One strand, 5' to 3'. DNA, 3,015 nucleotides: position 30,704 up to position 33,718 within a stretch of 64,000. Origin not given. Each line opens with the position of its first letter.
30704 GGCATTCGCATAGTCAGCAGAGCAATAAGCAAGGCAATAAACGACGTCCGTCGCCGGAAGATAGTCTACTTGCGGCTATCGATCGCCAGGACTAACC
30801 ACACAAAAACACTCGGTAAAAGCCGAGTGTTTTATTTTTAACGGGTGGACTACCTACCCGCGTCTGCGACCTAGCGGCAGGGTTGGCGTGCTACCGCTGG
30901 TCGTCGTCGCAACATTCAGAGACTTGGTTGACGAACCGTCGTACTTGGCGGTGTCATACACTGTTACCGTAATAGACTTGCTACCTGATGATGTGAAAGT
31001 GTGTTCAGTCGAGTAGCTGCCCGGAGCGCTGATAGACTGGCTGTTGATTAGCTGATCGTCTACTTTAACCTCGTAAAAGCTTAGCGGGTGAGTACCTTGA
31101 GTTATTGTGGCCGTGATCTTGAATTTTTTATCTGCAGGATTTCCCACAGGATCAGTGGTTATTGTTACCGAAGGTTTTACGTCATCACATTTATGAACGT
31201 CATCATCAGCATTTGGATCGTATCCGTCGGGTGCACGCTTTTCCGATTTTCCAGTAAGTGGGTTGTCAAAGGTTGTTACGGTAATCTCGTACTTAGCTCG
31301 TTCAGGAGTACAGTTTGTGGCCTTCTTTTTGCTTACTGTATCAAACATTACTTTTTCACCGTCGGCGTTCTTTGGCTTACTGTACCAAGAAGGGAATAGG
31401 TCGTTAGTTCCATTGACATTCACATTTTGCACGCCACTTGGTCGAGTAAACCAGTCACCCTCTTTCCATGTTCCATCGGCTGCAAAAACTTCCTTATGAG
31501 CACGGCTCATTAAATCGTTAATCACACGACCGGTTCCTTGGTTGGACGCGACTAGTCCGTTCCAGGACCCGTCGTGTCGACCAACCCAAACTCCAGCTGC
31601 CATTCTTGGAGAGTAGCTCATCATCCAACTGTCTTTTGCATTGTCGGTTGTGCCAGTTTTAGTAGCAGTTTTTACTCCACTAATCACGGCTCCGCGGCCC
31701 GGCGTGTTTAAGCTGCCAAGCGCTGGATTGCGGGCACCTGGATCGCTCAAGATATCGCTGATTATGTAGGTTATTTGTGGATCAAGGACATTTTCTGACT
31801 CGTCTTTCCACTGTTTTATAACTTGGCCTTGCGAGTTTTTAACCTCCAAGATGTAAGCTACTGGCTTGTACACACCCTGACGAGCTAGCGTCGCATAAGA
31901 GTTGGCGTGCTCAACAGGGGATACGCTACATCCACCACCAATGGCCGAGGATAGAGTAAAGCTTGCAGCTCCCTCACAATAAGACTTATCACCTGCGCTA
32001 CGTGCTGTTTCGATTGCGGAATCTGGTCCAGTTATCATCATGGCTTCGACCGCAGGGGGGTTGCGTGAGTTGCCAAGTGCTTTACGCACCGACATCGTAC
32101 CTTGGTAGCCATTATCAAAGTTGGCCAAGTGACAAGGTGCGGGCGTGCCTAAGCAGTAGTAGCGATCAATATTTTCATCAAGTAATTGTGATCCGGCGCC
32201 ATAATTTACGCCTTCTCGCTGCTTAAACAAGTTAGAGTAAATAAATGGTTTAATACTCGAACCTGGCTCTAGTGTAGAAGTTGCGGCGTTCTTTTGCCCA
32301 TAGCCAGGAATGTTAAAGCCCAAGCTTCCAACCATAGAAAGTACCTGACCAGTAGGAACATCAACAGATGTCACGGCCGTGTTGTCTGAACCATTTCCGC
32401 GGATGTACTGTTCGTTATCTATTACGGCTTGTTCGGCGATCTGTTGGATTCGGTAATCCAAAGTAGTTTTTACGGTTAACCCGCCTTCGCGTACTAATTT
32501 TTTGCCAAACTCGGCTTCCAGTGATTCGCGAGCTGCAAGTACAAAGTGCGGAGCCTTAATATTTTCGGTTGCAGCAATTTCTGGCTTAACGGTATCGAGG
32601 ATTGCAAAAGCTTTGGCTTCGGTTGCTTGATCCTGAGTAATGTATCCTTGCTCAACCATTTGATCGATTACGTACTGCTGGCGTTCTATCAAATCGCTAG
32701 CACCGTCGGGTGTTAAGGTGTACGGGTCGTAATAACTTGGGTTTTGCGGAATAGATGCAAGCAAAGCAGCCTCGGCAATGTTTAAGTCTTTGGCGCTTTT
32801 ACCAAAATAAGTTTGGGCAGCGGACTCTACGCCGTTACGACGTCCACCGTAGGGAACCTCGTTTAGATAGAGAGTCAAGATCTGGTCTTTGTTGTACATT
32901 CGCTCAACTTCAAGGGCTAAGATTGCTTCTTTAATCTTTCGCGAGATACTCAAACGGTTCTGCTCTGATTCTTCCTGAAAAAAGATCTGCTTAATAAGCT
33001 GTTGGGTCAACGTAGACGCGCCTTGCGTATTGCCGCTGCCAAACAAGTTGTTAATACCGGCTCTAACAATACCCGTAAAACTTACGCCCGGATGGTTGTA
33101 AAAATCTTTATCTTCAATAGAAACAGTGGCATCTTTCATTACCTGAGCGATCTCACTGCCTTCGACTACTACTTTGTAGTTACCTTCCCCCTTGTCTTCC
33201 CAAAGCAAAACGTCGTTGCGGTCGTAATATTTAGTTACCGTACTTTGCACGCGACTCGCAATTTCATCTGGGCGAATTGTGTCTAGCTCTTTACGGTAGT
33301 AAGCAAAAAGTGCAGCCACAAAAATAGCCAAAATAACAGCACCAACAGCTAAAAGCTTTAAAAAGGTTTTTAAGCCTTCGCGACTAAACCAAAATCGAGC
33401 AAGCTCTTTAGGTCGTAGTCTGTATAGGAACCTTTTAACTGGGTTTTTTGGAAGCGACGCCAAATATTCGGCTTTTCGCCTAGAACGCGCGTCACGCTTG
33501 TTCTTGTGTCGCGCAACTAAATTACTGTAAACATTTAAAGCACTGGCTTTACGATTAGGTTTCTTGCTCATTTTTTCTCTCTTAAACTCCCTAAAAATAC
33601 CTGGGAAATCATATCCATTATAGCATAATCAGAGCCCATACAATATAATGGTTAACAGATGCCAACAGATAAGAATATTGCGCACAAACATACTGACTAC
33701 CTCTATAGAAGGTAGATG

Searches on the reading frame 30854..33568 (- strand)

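Call 77: search_protein_families(library=pfam, proteins=[window:30854-33568:-], max_evalue=0.001)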
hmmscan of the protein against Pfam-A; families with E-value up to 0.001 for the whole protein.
window:30854-33568:- (904 aa): 2 families
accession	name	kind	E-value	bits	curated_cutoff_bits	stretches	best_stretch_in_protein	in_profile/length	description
PF00912.28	Transgly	-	9.9e-58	194.9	27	1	129-304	11-177/178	Transglycosylase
PF00905.27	Transpeptidase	-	2.3e-14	53.7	22.1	1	399-655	3-267/299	Penicillin binding protein transpeptidase domain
